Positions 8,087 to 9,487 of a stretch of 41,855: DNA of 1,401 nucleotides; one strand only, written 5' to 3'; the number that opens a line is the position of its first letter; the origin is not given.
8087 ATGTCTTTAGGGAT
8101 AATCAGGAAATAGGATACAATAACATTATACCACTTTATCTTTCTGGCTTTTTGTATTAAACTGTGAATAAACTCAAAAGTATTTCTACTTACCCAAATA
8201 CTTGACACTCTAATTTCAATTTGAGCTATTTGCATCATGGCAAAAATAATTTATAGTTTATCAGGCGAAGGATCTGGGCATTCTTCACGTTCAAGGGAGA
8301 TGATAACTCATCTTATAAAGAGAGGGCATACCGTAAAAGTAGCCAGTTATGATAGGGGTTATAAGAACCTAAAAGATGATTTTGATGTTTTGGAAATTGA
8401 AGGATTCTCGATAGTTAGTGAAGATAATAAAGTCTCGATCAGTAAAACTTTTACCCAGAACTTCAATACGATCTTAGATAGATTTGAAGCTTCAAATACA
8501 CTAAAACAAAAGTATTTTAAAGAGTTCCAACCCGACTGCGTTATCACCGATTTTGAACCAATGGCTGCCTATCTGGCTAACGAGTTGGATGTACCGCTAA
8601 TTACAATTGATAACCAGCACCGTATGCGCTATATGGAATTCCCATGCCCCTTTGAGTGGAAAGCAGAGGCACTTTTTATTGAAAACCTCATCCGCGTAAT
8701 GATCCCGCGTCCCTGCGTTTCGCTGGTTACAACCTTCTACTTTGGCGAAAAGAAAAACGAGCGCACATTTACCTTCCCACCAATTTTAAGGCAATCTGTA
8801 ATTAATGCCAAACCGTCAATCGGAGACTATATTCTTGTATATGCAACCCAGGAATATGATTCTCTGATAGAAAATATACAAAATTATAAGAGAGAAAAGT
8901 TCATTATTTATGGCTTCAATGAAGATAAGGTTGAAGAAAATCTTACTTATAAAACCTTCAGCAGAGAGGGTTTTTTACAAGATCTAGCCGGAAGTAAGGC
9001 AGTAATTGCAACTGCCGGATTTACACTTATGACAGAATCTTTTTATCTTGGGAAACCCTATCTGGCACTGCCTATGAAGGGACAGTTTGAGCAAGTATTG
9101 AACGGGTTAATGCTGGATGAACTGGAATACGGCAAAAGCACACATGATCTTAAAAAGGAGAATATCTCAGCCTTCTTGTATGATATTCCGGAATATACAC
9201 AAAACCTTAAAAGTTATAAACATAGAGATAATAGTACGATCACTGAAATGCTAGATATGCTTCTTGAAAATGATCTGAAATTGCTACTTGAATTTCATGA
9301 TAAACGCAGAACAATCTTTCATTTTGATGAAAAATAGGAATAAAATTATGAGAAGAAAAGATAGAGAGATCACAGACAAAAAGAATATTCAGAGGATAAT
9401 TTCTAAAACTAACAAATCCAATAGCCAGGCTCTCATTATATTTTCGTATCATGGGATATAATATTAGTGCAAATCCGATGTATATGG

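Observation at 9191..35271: About 216-bp direct repeats duplicating a gene junction bracket a 25.6-kb segment with no integrase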

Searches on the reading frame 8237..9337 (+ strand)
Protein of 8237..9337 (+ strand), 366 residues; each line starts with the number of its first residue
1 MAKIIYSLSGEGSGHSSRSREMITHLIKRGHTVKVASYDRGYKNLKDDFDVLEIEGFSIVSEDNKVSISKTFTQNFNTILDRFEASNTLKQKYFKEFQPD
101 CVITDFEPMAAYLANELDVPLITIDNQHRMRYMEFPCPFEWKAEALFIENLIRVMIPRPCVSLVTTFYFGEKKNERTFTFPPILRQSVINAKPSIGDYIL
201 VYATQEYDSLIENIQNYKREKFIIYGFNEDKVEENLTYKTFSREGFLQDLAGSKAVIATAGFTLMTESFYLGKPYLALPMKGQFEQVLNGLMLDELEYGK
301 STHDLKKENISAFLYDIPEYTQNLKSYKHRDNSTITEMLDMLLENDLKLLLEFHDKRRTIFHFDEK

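Call 8: search_protein_families(library=pfam, proteins=[window:8237-9337:+])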
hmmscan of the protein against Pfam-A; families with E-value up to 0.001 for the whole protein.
window:8237-9337:+ (366 aa): 1 family
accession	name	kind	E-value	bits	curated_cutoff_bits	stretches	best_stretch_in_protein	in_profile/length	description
PF13528.12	Glyco_trans_1_3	-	3e-111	372.1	25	1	2-318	1-322/322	Glycosyl transferase family 1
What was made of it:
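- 8237..9337 (+): Intact glycosyltransferase (GT) gene. Its last 48 codons plus stop lie in the left repeat. Pfam PF13528 matches at E = 3e-111 over profile positions 1-322 (call 8).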

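Call 15: find_encoding_contigs(protein=window:8237-9337:+, flank=10000, max_places=10)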
Protein window:8237-9337:+ (366 aa): 22 contigs read that carry it; 10 places shown.
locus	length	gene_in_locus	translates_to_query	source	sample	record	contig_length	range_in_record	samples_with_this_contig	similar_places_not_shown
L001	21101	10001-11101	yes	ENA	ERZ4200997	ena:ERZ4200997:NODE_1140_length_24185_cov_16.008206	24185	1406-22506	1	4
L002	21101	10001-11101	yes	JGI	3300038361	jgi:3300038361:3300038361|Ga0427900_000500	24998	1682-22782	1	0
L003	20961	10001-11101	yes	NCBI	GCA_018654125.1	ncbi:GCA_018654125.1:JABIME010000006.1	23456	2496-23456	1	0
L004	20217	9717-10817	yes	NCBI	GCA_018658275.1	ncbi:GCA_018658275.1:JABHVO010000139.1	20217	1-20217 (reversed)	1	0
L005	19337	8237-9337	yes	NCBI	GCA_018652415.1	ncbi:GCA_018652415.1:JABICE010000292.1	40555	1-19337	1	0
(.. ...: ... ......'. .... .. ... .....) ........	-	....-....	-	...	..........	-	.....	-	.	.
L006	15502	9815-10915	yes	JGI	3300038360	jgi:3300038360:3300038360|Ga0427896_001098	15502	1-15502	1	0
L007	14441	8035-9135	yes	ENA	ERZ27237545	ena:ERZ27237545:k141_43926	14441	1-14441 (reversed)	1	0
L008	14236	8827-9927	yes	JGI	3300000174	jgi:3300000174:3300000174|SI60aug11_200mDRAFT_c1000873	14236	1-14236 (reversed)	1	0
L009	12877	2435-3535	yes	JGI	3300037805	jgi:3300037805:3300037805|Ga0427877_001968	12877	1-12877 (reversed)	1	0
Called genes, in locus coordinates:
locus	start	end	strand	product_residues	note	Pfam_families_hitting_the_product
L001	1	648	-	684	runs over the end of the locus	?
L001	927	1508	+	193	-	PF00440:TetR_N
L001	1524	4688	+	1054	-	PF12674:Zn_ribbon_2, PF13941:MutL, PF00364:Biotin_lipoyl (faint)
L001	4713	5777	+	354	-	PF04015:DUF362, PF13237:Fer4_10 (weak), PF12838:Fer4_7, PF13187:Fer4_9 (weak), PF25160:LdpA_Fe-S-bd (weak), PF00037:Fer4, PF12797:Fer4_2 (weak), PF12837:Fer4_6 (weak), +5 more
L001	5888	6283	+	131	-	PF18936:DUF5684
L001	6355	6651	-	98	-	-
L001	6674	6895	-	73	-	-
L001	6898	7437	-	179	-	PF04542:Sigma70_r2, PF04545:Sigma70_r4 (faint)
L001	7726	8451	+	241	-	PF19570:DUF6088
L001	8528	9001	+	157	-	PF08843:AbiEii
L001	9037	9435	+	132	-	-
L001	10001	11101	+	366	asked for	PF13528:Glyco_trans_1_3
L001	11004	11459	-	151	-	PF14329:DUF4386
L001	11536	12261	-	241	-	PF01370:Epimerase (faint), PF05368:NmrA (weak), PF13460:NAD_binding_10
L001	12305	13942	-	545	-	PF01026:TatD_DNase, PF04909:Amidohydro_2, PF01209:Ubie_methyltran, PF13489:Methyltransf_23, PF08241:Methyltransf_11, PF08242:Methyltransf_12, PF13649:Methyltransf_25, PF13847:Methyltransf_31, +1 more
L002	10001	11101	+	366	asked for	PF13528:Glyco_trans_1_3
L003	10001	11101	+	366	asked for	PF13528:Glyco_trans_1_3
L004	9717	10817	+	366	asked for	PF13528:Glyco_trans_1_3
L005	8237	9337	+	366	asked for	PF13528:Glyco_trans_1_3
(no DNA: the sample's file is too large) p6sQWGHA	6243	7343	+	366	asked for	PF13528:Glyco_trans_1_3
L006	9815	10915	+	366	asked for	PF13528:Glyco_trans_1_3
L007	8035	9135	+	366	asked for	PF13528:Glyco_trans_1_3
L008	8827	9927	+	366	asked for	PF13528:Glyco_trans_1_3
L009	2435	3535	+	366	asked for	PF13528:Glyco_trans_1_3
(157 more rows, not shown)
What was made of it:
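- They come from SPAdes, MEGAHIT, JGI and NCBI MAG assemblies (call 15).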

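Call 18: find_related_loci(query=window:8237-9337:+, collection=genome_contigs, flank=10000)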
Query window:8237-9337:+ (366 aa) in genome_contigs; peptide patterns used: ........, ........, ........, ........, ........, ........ (x = any residue, [..] = any of these).
180 stretches matched a pattern; 98 encode a relative of the query (tblastn E <= 1e-3); the best 80 are kept; 79 distinct loci.
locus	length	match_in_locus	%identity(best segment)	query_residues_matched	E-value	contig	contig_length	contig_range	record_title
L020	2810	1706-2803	87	1-366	0e+0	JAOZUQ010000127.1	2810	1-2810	MAG: Candidatus Aminicenantes bacterium isolate GMC8.metabat2.13 GMC8_66795_length_2810_cov_10.479855, whole genome shot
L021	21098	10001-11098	85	1-366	0e+0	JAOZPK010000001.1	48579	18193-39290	MAG: Candidatus Cloacimonadota bacterium isolate GMC4.metabat2.199_sub GMC4_315_length_48579_cov_15.799646, whole genome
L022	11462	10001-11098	86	1-366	0e+0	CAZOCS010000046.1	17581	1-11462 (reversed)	MAG TPA_asm: uncultured Candidatus Cloacimonadota bacterium isolate SRP167671_co2_64 genome assembly, contig: NODE_4244_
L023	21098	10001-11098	83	1-366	0e+0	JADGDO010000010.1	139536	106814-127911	MAG: Candidatus Fermentibacteraceae bacterium isolate BB12 NODE_10_length_139536_cov_10.487154, whole genome shotgun seq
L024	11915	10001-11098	81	1-366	0e+0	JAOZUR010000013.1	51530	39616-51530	MAG: Candidatus Sabulitectum sp. isolate GMC8.metabat2.149 GMC8_205_length_51530_cov_44.282856, whole genome shotgun seq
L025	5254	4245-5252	86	1-336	0e+0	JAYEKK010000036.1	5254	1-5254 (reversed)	MAG: Candidatus Cloacimonadota bacterium isolate MAG139 MAG139_36, whole genome shotgun sequence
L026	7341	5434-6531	78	1-366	0e+0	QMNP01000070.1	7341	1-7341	MAG: Candidatus Cloacimonadota bacterium isolate B137_G9 B137_Guay9_scaffold_15784, whole genome shotgun sequence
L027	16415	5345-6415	60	1-357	7e-150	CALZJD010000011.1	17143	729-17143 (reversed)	MAG: Thermodesulfovibrionia bacterium isolate FO_M_Nitrospirota_05 genome assembly, contig: scaffold_2425, whole genome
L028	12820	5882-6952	57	1-357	9e-143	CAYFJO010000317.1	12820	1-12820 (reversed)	MAG TPA_asm: uncultured Pirellulaceae bacterium isolate ERP003628_co1_109 genome assembly, contig: NODE_2901_length_1282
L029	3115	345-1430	57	1-362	1e-148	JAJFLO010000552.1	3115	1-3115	MAG: Verrucomicrobia bacterium isolate OFTM167 OFTM167_551, whole genome shotgun sequence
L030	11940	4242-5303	57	1-354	1e-141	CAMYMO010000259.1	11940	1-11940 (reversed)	MAG: uncultured Ectothiorhodospiraceae bacterium isolate ES_Gamma_063 genome assembly, contig: NODE_2978_length_11940_co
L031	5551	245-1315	55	1-357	5e-137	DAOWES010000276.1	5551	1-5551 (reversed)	MAG TPA_asm: Candidatus Cloacimonadota bacterium isolate CSMAG_1945 CSMAG_1945_k141_5340274_length_5551_cov_9.0000, whol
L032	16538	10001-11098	86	1-366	0e+0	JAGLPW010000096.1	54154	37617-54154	MAG: Candidatus Cloacimonadota bacterium isolate RS_8_23 ROV157_8.bin.23.fa_96, whole genome shotgun sequence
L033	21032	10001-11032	57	1-344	2e-135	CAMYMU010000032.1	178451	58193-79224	MAG: uncultured Ectothiorhodospiraceae bacterium isolate ES_Gamma_071 genome assembly, contig: scaffold_28, whole genome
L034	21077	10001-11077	56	1-360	3e-134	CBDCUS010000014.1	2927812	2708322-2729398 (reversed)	MAG: Candidatus Scalinduaceae bacterium isolate 06c2e644-e4ca-4b95-b966-bf5aaa188cb2 genome assembly, contig: contig_14,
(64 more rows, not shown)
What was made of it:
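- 8237..9337 (+): The gene is 81-87% identical to GT in the relatives (call 18).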
